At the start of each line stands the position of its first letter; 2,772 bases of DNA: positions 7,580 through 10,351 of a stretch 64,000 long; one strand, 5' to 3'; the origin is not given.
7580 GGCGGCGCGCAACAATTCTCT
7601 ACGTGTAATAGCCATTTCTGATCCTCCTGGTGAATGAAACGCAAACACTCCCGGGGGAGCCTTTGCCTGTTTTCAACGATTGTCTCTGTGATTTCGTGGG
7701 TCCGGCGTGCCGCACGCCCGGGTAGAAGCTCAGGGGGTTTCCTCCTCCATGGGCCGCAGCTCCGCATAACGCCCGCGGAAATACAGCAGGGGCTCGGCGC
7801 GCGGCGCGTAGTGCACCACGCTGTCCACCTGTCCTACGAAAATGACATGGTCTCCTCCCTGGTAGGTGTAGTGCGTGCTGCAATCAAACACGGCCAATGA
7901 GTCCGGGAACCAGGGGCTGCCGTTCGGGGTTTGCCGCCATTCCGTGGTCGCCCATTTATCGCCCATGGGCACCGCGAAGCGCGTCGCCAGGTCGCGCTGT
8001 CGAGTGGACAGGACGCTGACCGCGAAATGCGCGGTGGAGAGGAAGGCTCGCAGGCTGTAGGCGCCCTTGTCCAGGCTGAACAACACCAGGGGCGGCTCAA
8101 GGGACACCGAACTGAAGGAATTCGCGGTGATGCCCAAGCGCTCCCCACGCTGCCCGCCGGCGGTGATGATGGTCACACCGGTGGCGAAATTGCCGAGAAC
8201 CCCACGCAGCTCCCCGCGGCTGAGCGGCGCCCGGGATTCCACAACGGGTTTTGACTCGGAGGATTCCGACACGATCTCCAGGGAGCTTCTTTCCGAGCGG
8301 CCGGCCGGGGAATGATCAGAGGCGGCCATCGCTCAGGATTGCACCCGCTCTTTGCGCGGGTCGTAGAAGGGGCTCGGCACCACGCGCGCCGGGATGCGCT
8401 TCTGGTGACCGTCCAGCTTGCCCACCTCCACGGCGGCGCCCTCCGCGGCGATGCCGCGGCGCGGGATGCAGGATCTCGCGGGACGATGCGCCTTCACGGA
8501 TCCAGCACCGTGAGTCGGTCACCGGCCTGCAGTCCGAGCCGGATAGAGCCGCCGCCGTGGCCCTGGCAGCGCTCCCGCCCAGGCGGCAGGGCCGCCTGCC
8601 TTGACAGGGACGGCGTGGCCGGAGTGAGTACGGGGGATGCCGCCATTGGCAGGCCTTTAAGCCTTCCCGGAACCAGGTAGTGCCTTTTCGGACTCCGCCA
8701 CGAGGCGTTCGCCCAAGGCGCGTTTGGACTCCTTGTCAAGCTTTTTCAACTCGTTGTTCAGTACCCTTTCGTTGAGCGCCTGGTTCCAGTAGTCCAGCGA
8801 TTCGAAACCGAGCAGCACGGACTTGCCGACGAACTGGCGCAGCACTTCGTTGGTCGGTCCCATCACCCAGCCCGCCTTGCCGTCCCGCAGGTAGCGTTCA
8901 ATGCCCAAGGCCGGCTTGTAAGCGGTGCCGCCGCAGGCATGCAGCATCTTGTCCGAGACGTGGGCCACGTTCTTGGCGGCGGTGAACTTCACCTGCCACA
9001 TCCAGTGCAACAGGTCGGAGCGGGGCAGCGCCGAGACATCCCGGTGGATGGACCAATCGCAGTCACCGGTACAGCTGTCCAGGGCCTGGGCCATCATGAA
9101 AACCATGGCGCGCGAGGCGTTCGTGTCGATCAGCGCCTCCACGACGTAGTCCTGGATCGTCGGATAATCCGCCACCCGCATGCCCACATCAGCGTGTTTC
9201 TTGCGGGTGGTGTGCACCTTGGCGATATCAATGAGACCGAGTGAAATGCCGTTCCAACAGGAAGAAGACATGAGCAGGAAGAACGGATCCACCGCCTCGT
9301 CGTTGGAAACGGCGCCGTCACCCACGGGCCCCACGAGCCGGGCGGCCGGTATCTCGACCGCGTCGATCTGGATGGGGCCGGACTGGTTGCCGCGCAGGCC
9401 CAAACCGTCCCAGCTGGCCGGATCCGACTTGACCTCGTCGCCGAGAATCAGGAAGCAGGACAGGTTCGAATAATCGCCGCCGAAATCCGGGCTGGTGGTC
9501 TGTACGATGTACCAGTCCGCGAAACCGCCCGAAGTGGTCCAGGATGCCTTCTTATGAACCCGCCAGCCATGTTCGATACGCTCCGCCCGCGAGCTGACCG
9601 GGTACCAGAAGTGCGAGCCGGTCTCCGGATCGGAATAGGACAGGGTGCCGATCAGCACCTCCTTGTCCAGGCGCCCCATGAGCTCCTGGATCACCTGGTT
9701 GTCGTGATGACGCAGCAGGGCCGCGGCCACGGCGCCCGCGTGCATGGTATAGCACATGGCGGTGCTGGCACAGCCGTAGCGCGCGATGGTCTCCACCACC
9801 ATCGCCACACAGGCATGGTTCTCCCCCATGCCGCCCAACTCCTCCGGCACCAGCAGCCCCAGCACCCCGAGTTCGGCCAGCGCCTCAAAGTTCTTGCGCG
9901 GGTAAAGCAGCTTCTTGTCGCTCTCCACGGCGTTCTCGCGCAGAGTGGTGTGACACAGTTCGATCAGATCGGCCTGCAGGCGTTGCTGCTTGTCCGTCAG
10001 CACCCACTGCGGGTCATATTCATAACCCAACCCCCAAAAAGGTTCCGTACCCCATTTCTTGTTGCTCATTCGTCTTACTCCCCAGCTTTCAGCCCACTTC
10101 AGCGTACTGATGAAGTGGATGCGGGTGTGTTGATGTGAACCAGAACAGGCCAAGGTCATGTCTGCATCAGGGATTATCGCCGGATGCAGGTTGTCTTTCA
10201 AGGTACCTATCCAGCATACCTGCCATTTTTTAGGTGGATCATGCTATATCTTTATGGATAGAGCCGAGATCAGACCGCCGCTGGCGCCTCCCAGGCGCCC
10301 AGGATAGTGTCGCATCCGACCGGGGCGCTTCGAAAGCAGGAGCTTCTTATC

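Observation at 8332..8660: Collapsed paralog of the Tdm-like gene (5' and 3' ends joined, ~2 kb interior lost)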

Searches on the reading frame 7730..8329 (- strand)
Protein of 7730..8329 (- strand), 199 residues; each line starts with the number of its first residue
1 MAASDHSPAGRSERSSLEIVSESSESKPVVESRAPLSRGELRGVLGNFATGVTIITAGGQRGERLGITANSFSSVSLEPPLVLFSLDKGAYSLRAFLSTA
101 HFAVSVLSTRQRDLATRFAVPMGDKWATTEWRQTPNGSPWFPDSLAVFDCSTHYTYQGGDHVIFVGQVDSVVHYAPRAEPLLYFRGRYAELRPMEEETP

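Call 6: search_protein_families(library=pfam, proteins=[window:7730-8329:-])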
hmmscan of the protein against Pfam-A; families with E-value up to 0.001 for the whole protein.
window:7730-8329:- (199 aa): 1 family
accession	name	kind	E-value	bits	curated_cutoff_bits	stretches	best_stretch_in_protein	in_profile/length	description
PF01613.24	Flavin_Reduct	-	4e-41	141.1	27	1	46-191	2-152/153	Flavin reductase like domain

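Call 13: find_encoding_contigs(protein=window:7730-8329:-, flank=10000, max_places=10)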
Protein window:7730-8329:- (199 aa): 9 contigs read that carry it; 2 places shown.
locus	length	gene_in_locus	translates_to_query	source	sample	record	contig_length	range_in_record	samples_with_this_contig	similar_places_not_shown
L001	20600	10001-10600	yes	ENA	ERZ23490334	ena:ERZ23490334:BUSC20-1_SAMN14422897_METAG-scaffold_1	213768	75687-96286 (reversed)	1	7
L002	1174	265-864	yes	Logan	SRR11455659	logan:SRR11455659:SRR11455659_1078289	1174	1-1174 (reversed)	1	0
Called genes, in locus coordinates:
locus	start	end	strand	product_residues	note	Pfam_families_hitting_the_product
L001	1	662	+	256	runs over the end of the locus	PF01571:GCV_T (weak)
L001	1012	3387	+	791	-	PF09347:DUF1989, PF01571:GCV_T, PF08669:GCV_T_C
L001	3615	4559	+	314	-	PF04069:OpuAC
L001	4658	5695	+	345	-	PF00005:ABC_tran, PF13304:AAA_21 (faint)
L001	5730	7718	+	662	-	PF00528:BPD_transp_1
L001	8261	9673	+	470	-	PF02771:Acyl-CoA_dh_N, PF02770:Acyl-CoA_dh_M (weak), PF00441:Acyl-CoA_dh_1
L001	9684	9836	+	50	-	-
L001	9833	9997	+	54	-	-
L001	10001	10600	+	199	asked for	PF01613:Flavin_Reduct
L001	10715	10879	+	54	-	-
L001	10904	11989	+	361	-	PF13458:Peripla_BP_6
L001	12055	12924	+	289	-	PF02653:BPD_transp_2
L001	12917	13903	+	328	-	PF02653:BPD_transp_2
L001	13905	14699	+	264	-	PF00005:ABC_tran, PF13304:AAA_21 (weak), PF12399:BCA_ABC_TP_C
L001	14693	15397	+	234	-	PF00005:ABC_tran, PF13304:AAA_21 (weak)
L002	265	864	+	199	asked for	PF01613:Flavin_Reduct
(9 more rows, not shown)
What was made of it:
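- The same neighbourhood is reported for 7 further contigs (call 13). Gene callers in public assemblies call exactly these two ORFs (call 13).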

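Call 21: find_homologous_proteins(query=window:7730-8329:-, max_evalue=1e-30)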
Query window:7730-8329:- (199 aa): 940 proteins with E <= 1e-30 among 2501 candidates; the best 120 are listed.
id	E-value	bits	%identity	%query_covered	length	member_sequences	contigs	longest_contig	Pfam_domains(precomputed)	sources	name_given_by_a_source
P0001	1.2e-127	441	100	100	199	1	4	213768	PF01613.25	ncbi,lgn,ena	-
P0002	2.3e-54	202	60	78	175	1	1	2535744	PF01613.25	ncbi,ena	-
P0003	1.4e-52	196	61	79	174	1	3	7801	PF01613.25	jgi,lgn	-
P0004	4.8e-51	191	59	79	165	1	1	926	PF01613.25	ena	-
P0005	4.5e-50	188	52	88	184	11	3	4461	PF01613.25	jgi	jgi:flavin reductase (DIM6/NTAB) family NADH-FMN oxidoreductase RutF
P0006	1.0e-49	187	59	78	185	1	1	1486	PF01613.25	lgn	-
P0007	2.2e-49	186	59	78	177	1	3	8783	PF01613.25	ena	-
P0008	3.9e-49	185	56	81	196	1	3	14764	PF01613.25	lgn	-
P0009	5.1e-49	185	55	87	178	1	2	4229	PF01613.25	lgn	-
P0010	2.2e-48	183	53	80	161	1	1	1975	PF01613.25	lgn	-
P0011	2.6e-48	182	58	78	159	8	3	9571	PF01613.25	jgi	jgi:flavin reductase (DIM6/NTAB) family NADH-FMN oxidoreductase RutF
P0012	2.6e-48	182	57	80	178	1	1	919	PF01613.25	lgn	-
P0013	2.6e-48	182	58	77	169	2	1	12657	PF01613.25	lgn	-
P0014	2.8e-48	182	58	80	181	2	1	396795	PF01613.25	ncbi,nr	ncbi:MAG: flavin reductase family protein [Hyphomicrobiales bacterium]|nr:flavin reductase family pr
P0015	3.3e-48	182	57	85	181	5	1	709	PF01613.25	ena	-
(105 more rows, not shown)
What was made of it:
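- Tried and rejected: The flavin reductase search found nothing above 61% identity (call 21).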

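Call 22: find_encoding_contigs(protein=P0002, flank=10000, max_places=3)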
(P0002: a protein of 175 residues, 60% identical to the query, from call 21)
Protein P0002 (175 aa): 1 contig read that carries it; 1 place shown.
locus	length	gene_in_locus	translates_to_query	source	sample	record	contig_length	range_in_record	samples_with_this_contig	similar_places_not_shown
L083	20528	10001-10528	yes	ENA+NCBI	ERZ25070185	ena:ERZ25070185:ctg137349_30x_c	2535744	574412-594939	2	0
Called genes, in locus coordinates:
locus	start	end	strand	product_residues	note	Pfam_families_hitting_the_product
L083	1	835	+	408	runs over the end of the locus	PF25917:BSH_RND (weak)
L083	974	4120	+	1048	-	PF00873:ACR_tran, PF03176:MMPL (weak), PF02355:SecD_SecF_C (weak), PF03176:MMPL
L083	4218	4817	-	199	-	PF04205:FMN_bind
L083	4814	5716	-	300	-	PF03116:NQR2_RnfD_RnfE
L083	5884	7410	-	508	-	PF13230:GATase_4 (weak), PF13522:GATase_6, PF13537:GATase_7, PF00156:Pribosyltran (weak)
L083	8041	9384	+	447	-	PF01554:MatE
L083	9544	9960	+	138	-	-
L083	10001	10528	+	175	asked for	PF01613:Flavin_Reduct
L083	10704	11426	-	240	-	PF05036:SPOR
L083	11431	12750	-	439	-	PF02875:Mur_ligase_C, PF27239:FOL3_C (weak)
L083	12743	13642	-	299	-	PF17848:Zn_ribbon_ACC, PF01039:Carboxyl_trans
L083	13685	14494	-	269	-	PF00290:Trp_syntA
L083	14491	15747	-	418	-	PF00291:PALP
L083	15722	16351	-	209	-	PF00697:PRAI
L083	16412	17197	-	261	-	PF01416:PseudoU_synth_1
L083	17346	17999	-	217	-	-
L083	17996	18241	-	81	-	-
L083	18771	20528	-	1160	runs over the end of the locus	-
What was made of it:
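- Tried and rejected: The nearest flavin reductase homologue (P0002/L083) sits in an unrelated context (call 22).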

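Call 30: search_protein_families(library=ncbifam, proteins=[window:7730-8329:-])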
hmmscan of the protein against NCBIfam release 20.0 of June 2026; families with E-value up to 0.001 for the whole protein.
window:7730-8329:- (199 aa): 8 families
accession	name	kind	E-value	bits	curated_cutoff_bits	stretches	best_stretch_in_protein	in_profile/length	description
NF045919.1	HphnlacHdxRed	equivalog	3.7e-45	154.4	340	1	41-193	10-160/309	p-hydroxyphenylacetate 3-hydroxylase reductase component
NF052639.1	FlvnRedFerAPor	equivalog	1.1e-40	138.9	260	1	40-192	6-156/158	flavin reductase FerA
NF045630.1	monooxsub_HsaB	equivalog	1.2e-39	136.1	230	1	39-195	8-163/186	3-hydroxy-9,10-secoandrosta-1,3,5(10)-triene-9,17-dione monooxygenase reductase subunit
NF042921.1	HpaC_Thermus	equivalog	2.5e-30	105.5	200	1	40-191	4-149/150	4-hydroxyphenylacetate 3-monooxygenase reductase subunit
NF045733.1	StyMonoxStyB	equivalog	1.5e-27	96.4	200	1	41-189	4-147/150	styrene monooxygenase NADH-dependent flavin reductase subunit StyB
TIGR03615.1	RutF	equivalog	4.8e-21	75.4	254.75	1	40-191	5-156/156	NADH-dependent FMN reductase RutF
TIGR02296.1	HpaC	equivalog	7.5e-18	65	205.95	1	42-189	2-151/154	4-hydroxyphenylacetate 3-monooxygenase, reductase component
NF012030.0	PRK15486.1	equivalog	5.4e-11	42.5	315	1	40-192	9-163/170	4-hydroxyphenylacetate 3-monooxygenase reductase subunit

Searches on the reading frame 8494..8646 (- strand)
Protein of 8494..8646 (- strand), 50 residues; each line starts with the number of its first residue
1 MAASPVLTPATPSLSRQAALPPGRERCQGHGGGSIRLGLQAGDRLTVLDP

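Call 35: list_cluster_members(proteins=[window:8494-8646:-, window:8332-8497:-, window:14943-17318:-, window:8657-10069:-])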
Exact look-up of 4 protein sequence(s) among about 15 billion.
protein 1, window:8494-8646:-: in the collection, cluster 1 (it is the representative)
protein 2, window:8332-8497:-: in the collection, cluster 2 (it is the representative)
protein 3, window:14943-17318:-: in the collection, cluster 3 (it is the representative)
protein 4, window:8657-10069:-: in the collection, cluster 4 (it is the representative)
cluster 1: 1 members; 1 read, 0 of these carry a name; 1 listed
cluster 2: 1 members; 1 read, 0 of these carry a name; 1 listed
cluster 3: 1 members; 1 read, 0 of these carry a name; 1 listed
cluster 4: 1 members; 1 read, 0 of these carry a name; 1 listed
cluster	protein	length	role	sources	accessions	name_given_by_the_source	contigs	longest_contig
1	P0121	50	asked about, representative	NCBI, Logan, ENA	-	-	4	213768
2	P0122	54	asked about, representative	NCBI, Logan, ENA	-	-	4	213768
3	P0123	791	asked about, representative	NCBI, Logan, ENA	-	-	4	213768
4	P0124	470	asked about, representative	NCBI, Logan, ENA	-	-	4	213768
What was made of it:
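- The flavin reductase's next hit is 60% identical, and all four proteins looked up are singleton clusters (calls 21, 35).
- On Pseudogene derived from a duplicated gene: No orthologous relics exist for a dN/dS test (call 35).
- There are no homologues of either small ORF (singleton clusters, call 35), so conservation cannot be tested.
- Tried and rejected: Exact-cluster look-ups of ORF1, ORF2, Tdm and ACAD all returned singletons (call 35).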

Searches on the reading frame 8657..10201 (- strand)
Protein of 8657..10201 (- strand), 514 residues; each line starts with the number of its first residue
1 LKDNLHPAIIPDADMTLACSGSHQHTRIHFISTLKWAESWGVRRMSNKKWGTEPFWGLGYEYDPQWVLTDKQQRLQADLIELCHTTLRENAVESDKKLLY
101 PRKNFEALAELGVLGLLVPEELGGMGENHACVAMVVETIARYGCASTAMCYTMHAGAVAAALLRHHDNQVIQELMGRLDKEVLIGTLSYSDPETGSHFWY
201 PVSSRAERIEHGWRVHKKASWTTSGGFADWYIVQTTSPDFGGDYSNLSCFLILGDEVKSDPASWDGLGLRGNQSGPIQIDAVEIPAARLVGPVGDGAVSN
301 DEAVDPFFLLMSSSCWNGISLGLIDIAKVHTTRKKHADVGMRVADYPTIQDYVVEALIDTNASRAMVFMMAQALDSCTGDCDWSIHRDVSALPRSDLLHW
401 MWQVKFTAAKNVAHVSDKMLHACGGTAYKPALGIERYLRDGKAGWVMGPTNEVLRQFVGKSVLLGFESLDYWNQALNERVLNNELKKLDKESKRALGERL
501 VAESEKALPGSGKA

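Call 6: search_protein_families(library=pfam, proteins=[window:8657-10201:-])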
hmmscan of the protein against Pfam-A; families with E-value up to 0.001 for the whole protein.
window:8657-10201:- (514 aa): 3 families
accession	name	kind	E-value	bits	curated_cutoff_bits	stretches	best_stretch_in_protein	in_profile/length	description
PF02771.21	Acyl-CoA_dh_N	-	4.6e-15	56.4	22.9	1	69-167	1-98/113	Acyl-CoA dehydrogenase, N-terminal domain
PF00441.29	Acyl-CoA_dh_1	-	5.4e-08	33.6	22.4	1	336-462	40-149/150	Acyl-CoA dehydrogenase, C-terminal domain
PF02770.24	Acyl-CoA_dh_M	-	9e-06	26.2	33.3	1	187-282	2-97/97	Acyl-CoA dehydrogenase, middle domain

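Call 14: find_related_loci(query=window:8657-10069:-, collection=genome_contigs, flank=10000)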
Query window:8657-10069:- (470 aa) in genome_contigs; peptide patterns used: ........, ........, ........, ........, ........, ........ (x = any residue, [..] = any of these).
351 stretches matched a pattern; 341 encode a relative of the query (tblastn E <= 1e-3); the best 80 are kept; 80 distinct loci.
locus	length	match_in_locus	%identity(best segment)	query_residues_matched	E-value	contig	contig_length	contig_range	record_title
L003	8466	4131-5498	80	4-459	0e+0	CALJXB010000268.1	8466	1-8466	MAG: uncultured Kiloniellales bacterium isolate N2_Bin_METABAT__37_sub_1 genome assembly, contig: c_000000170910, whole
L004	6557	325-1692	80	4-459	0e+0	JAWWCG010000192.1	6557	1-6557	MAG: Kiloniellales bacterium isolate HN17.bin.4 k141_105661_length_6557_cov_11.5162, whole genome shotgun sequence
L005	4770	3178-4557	78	1-459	0e+0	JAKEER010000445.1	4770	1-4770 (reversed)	MAG: Acidobacteria bacterium isolate PMV_1.51 PMV_1.51.k101_637479, whole genome shotgun sequence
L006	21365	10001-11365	80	4-458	0e+0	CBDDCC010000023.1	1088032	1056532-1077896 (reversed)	MAG: Rhodospirillales bacterium isolate 49eb7ec8-7e6e-496e-ac33-4637e083baf7 genome assembly, contig: contig_23, whole g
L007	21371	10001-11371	78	4-461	0e+0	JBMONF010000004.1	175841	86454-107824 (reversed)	MAG: Pseudomonadota bacterium isolate Betzabe_MAG069 MAG069_4, whole genome shotgun sequence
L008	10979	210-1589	77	1-461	0e+0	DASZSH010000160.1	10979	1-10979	MAG TPA_asm: Devosia sp. isolate SMAG_U6045 k141_432390, whole genome shotgun sequence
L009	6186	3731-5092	78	4-457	0e+0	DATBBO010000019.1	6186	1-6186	MAG TPA_asm: Dongiaceae bacterium isolate SMAG_U5761 k141_4906987, whole genome shotgun sequence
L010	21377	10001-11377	77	3-461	0e+0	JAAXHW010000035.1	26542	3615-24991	MAG: Candidatus Latescibacterota bacterium isolate Plut_88899 unfiltered_Plut_88899_genomic_contig_780465, whole genome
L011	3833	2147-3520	79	4-461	0e+0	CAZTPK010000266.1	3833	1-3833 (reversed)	MAG TPA_asm: uncultured Gammaproteobacteria bacterium isolate binchicken_co107_315 genome assembly, contig: NODE_48832_l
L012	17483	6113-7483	78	4-460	0e+0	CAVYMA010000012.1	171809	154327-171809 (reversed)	MAG: uncultured Alphaproteobacteria bacterium isolate MFD09730.bin.3.121 genome assembly, contig: contig_28330, whole ge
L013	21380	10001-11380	78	3-462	0e+0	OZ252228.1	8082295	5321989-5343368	MAG: Candidatus Latescibacterota bacterium isolate 2d5a3a6b-ac94-4199-888f-c4fbb53c5f42 genome assembly, chromosome: 1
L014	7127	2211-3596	74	2-463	0e+0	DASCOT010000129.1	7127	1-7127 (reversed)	MAG TPA_asm: Acidobacteriota bacterium isolate Fu_MAG_28 c_000001141369, whole genome shotgun sequence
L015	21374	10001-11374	78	4-461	0e+0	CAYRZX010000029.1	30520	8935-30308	MAG TPA_asm: uncultured Gemmatimonas sp. isolate binchicken_co21_402 genome assembly, contig: NODE_561_length_30520_cov_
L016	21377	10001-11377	77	3-461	0e+0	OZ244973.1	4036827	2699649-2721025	MAG: Terriglobia bacterium isolate 2202a82c-0bb4-4252-a2d5-8bb3d6ea53e1 genome assembly, chromosome: 1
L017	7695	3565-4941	76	3-460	0e+0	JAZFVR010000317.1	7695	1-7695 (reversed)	MAG: Alphaproteobacteria bacterium isolate BS3bin.25 BS3bin.25_317, whole genome shotgun sequence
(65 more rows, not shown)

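Call 30: search_protein_families(library=ncbifam, proteins=[window:8657-10069:-])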
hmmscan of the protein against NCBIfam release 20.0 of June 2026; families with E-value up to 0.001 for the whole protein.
window:8657-10069:- (470 aa): 18 families
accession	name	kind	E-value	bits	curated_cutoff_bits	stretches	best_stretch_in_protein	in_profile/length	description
NF049984.1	Rv1679_FadE16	equivalog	1.9e-60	205.1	600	1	41-418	10-365/371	Rv1679 family acyl-CoA dehydrogenase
NF042972.1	AcrlCoAredClosAcrC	equivalog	6.2e-26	90.9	640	1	23-419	4-377/378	acryloyl-CoA reductase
NF042439.1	SulpropCoADesulf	equivalog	8.5e-26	90.6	600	1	36-419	5-371/379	3-sulfinopropanoyl-CoA desulfinase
NF043006.1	CyhCrbnylCoADH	equivalog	2.3e-20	72.9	650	1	46-417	26-374/380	cyclohexane-1-carbonyl-CoA dehydrogenase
NF045552.1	GlutCoADH_Des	equivalog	2.5e-20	73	470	1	24-397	5-358/387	glutaryl-CoA dehydrogenase Acd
NF045652.1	ProlPCPDhRedW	equivalog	3e-19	69.1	650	1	34-334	10-307/376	L-prolyl-[peptidyl-carrier protein] dehydrogenase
NF053553.1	prodigi_MBC_PigA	equivalog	6.5e-19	68.3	500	1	23-417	4-378/381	prodigiosin MBC biosynthesis dehydrogenase PigA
TIGR04022.1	sulfur_SfnB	equivalog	2e-17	63.2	430.9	1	41-396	19-358/391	SfnB family sulfur acquisition oxidoreductase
NF002885.1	PRK03354.1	equivalog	2.9e-17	62.8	540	1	23-419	4-374/378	crotonobetainyl-CoA dehydrogenase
NF045629.1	monooxsub_HsaA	equivalog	1.2e-15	57.1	450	1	41-403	9-357/383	3-hydroxy-9,10-secoandrosta-1,3,5(10)-triene-9,17-dione monooxygenase oxygenase subunit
NF058590.1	AcCoDHFadEBacil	equivalog_domain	1.7e-15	56.6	600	1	59-418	57-410/586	acyl-CoA dehydrogenase FadE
NF008997.0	PRK12341.1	equivalog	1.9e-14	53.5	537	1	23-420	4-378/382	acyl-CoA dehydrogenase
NF043015.1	DibenthMonoxDszC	equivalog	6.3e-11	41.7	850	1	42-399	28-385/415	dibenzothiophene monooxygenase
NF045920.1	HphnlacHdxOX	equivalog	1.5e-08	34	650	1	42-418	11-374/384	p-hydroxyphenylacetate 3-hydroxylase oxygenase component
TIGR03207.1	cyc_hxne_CoA_dh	equivalog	3.2e-07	29.4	575.35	1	39-261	16-235/372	cyclohexanecarboxyl-CoA dehydrogenase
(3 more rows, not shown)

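Call 56: search_solved_structures(query=window:8657-10069:-, max_evalue=1e-10)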
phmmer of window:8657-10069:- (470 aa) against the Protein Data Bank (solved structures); distinct sequences matched with E-value up to 1e-10: 45.
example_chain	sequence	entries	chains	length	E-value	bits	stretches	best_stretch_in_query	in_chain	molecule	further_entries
8i4p_A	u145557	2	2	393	5.8e-25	91.2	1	25-420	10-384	Acyl-CoA dehydrogenase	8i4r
7w0j_A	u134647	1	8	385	1.2e-24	90.2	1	25-417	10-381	Acyl-CoA dehydrogenase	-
3pfd_A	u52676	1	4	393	6.9e-24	87.7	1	34-418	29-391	Acyl-CoA dehydrogenase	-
2dvl_A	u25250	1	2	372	8.8e-23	84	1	27-416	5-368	Acyl-CoA dehydrogenase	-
7p98_A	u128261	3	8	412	1.8e-22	83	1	27-423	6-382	Short-chain acyl-CoA dehydrogenase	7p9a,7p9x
4o5m_A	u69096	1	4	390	5.2e-22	81.5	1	38-418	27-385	Isovaleryl-CoA dehydrogenase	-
4kto_A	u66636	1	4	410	3.6e-19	72.1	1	12-418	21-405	isovaleryl-CoA dehydrogenase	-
1ws9_A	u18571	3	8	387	6.7e-19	71.2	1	37-418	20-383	acyl-CoA dehydrogenase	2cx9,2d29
5gj7_A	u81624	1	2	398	9.2e-19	70.8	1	33-419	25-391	Acyl-CoA dehydrogenase type 2 domain protein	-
5z8t_A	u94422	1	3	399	9.2e-19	70.8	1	33-419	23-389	Acyl-CoA dehydrogenase type 2 domain protein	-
4m9a_A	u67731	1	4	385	1.4e-18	70.2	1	28-328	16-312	Acyl-CoA dehydrogenase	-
3nf4_A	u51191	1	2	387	3e-18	69.1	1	49-416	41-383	acyl-CoA dehydrogenase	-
1jqi_A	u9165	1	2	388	6.4e-18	68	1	29-420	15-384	short chain acyl-CoA dehydrogenase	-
3mpi_A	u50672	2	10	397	7.4e-17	64.5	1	31-332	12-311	Glutaryl-CoA dehydrogenase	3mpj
7y0a_A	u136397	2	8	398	7.9e-17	64.4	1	38-428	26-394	Short-chain specific acyl-CoA dehydrogenase, mitochondrial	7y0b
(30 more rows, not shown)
